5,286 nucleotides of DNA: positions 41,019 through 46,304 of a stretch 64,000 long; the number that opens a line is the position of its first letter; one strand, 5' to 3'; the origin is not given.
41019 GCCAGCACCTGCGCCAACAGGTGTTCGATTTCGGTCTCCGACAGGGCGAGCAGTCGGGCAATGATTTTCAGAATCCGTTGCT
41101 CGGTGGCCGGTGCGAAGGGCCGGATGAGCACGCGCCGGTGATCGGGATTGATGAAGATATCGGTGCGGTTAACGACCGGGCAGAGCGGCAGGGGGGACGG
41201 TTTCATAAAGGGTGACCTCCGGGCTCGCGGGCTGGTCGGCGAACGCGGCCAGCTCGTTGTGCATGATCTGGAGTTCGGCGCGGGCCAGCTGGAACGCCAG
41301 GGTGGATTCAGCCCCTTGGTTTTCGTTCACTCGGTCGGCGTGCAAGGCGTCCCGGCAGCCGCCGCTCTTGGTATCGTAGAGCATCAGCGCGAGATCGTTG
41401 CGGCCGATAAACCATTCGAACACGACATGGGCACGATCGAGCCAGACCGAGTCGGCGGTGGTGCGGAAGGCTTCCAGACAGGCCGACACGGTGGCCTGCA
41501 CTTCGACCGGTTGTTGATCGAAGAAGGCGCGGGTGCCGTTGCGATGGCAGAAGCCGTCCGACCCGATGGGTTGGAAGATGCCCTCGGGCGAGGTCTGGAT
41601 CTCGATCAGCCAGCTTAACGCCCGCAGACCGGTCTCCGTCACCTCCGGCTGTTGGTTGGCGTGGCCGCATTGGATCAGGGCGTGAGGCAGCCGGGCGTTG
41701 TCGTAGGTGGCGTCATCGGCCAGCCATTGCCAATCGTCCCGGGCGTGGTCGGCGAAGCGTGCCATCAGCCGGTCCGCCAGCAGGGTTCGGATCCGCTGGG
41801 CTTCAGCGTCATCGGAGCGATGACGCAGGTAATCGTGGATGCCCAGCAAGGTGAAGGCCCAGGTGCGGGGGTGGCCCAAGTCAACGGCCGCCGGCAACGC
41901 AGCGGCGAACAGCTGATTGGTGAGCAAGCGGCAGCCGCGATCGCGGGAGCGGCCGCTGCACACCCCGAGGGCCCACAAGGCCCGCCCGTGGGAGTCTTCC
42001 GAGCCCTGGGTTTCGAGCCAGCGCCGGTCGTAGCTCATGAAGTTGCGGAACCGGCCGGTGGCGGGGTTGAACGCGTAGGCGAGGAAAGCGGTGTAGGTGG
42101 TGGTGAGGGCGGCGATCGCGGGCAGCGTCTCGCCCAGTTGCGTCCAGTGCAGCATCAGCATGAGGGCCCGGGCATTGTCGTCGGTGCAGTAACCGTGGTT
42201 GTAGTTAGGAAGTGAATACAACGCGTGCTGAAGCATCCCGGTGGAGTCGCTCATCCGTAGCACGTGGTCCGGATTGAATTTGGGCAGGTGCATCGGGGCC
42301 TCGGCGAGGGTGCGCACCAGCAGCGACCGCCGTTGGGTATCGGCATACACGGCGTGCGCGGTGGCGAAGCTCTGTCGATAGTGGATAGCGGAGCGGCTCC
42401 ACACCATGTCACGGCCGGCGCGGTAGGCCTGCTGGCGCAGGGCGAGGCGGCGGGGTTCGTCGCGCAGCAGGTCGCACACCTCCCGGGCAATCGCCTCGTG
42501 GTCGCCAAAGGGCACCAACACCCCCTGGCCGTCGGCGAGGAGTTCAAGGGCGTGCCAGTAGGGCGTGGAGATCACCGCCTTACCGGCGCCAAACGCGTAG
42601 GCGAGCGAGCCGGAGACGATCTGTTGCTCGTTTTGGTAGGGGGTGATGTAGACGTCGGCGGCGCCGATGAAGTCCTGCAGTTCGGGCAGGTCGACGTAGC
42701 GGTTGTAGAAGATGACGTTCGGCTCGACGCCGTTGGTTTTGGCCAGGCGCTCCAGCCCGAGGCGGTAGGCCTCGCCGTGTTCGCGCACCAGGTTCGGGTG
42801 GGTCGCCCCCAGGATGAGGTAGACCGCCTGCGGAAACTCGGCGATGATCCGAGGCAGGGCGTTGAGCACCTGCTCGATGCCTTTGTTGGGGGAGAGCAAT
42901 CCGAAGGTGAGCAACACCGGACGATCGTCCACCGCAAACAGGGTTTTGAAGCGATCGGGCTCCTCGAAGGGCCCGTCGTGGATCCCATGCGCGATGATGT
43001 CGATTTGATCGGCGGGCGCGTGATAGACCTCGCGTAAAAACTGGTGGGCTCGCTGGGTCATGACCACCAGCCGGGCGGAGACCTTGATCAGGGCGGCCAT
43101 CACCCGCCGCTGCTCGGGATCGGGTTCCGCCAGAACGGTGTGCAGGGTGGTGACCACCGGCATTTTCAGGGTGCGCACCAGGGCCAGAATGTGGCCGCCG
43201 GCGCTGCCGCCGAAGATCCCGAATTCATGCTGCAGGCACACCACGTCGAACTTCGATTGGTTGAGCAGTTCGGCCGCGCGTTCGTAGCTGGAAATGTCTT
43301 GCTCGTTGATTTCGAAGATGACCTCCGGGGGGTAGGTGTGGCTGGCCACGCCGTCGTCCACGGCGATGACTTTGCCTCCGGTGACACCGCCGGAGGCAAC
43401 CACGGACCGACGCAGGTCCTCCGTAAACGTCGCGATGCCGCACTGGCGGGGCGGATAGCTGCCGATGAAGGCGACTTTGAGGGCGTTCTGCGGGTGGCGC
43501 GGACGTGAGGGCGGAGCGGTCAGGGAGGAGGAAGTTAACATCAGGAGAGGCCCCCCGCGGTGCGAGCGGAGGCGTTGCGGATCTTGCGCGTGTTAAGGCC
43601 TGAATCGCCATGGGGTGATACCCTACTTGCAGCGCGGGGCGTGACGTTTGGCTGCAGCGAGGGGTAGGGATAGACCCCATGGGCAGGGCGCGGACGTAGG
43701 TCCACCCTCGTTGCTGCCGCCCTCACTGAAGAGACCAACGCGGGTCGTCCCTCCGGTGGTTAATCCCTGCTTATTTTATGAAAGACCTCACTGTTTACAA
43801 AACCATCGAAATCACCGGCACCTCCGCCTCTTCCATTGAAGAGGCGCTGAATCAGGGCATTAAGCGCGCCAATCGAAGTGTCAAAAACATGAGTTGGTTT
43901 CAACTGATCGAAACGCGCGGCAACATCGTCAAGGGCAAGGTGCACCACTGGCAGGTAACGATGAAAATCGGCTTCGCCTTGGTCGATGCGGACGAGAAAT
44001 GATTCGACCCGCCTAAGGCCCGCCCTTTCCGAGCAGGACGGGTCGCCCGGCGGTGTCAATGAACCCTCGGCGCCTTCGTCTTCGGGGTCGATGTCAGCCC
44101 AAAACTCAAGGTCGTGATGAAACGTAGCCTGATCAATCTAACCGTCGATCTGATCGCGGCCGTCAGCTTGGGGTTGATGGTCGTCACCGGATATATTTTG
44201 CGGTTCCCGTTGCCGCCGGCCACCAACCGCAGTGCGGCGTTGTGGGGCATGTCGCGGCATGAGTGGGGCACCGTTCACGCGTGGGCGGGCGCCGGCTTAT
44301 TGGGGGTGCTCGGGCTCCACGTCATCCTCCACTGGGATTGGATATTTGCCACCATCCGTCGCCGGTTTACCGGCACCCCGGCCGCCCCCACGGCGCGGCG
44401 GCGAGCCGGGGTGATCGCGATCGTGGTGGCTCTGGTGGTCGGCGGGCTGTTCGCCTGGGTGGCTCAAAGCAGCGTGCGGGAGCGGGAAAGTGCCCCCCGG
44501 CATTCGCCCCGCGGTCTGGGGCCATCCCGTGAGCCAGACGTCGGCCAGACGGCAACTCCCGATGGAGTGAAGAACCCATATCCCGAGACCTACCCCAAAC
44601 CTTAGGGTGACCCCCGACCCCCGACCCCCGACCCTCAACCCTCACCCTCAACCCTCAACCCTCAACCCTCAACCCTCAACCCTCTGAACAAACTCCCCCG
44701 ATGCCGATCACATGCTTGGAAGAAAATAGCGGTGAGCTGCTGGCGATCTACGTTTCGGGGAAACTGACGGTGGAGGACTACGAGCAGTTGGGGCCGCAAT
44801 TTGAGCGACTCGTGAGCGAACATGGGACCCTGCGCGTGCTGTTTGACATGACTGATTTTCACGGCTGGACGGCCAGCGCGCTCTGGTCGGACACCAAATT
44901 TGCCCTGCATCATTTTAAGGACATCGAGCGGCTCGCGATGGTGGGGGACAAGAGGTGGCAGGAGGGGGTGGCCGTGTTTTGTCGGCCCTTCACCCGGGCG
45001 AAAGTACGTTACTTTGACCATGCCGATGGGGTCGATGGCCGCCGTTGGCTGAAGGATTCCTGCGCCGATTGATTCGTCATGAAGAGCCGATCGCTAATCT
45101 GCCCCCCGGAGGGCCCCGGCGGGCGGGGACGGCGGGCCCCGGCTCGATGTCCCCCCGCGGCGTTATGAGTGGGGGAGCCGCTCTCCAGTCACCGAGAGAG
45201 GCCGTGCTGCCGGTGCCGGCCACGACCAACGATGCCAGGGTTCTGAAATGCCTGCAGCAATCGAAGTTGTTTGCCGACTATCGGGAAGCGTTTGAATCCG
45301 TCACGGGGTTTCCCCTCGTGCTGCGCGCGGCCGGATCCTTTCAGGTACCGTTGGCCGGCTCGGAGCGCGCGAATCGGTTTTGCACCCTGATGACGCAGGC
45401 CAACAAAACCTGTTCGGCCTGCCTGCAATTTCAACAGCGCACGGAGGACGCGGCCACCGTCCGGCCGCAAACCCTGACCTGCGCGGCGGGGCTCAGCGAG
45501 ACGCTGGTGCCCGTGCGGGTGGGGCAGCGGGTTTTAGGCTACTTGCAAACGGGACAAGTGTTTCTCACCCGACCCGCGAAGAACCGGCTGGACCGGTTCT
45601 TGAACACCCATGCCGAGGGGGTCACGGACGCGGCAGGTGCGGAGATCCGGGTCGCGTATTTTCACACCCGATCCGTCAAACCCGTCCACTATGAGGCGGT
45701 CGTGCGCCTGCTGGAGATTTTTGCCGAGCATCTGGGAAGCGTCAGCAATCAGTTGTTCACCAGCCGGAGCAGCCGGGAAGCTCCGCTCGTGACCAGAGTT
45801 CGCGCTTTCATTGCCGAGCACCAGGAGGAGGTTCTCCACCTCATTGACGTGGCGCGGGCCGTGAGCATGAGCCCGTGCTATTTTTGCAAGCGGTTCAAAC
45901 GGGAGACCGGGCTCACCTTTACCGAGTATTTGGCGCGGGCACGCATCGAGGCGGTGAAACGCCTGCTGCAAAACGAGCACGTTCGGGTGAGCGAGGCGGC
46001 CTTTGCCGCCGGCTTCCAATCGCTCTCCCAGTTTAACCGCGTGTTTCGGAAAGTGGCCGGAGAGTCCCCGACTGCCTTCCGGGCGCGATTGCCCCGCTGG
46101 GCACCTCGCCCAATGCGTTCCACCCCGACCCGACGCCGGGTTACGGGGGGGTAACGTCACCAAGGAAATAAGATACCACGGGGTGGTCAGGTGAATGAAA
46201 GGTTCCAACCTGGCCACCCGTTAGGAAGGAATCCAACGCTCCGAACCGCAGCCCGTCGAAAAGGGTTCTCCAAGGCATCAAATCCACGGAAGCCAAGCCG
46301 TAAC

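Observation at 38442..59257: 21-kb stress/dormancy gene block sharing a candidate 17-bp operator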

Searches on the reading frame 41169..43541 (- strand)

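Call 8: search_protein_families(library=pfam, proteins=[window:41169-43541:-])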
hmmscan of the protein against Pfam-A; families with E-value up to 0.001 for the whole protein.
window:41169-43541:- (790 aa): 3 families
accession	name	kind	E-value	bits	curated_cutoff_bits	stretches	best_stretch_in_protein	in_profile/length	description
PF00534.26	Glycos_transf_1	-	9e-18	64.8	26.4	1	199-374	7-171/172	Glycosyl transferases group 1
PF13692.12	Glyco_trans_1_4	-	9.4e-18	65.3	27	1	207-361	1-142/142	Glycosyl transferases group 1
PF13439.12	Glyco_transf_4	-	4.8e-10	40.2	28.5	1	64-188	39-167/170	Glycosyltransferase Family 4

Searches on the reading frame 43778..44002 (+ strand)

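Call 8: search_protein_families(library=pfam, proteins=[window:43778-44002:+])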
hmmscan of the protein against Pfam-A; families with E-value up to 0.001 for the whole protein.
window:43778-44002:+ (74 aa): 1 family
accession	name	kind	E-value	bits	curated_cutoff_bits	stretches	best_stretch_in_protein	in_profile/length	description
PF07311.17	Dodecin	-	2.1e-24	86.1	22.5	1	6-68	1-63/64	Dodecin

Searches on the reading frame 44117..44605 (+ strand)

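Call 8: search_protein_families(library=pfam, proteins=[window:44117-44605:+])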
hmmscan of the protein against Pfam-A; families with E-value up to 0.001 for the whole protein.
window:44117-44605:+ (162 aa): 1 family
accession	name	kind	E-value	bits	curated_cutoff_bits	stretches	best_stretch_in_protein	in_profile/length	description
PF14358.11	DUF4405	-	3.3e-13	50.4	26.7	1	10-73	2-66/66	Domain of unknown function (DUF4405)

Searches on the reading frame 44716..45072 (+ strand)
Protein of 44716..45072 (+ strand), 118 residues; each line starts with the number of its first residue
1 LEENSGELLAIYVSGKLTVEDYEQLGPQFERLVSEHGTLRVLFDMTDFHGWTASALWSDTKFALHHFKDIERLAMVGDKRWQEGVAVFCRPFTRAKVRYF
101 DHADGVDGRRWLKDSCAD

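Call 8: search_protein_families(library=pfam, proteins=[window:44716-45072:+])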
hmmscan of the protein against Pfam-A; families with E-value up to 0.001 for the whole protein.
window:44716-45072:+ (118 aa): 1 family
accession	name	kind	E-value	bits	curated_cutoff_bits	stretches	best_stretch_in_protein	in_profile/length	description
PF11964.13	SpoIIAA-like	-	6.9e-29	101.1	25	1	8-113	1-106/106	SpoIIAA-like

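Call 33: search_protein_families(library=ncbifam, proteins=[window:44716-45072:+], max_evalue=0.001)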
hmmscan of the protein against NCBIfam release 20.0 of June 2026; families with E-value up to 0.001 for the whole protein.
window:44716-45072:+ (118 aa): 0 families

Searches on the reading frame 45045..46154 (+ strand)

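Call 8: search_protein_families(library=pfam, proteins=[window:45045-46154:+])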
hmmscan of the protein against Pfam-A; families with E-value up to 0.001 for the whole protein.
window:45045-46154:+ (369 aa): 3 families
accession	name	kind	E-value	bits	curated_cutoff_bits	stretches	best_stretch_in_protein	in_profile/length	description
PF12833.13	HTH_18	-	6.4e-23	81.3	33.6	1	270-348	2-80/80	Helix-turn-helix domain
PF00165.29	HTH_AraC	-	3.7e-17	62.4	26.6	2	264-296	9-41/42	Bacterial regulatory helix-turn-helix proteins, AraC family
PF10114.15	PocR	-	2.9e-16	60.1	23.9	1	78-231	10-158/162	Sensory domain found in PocR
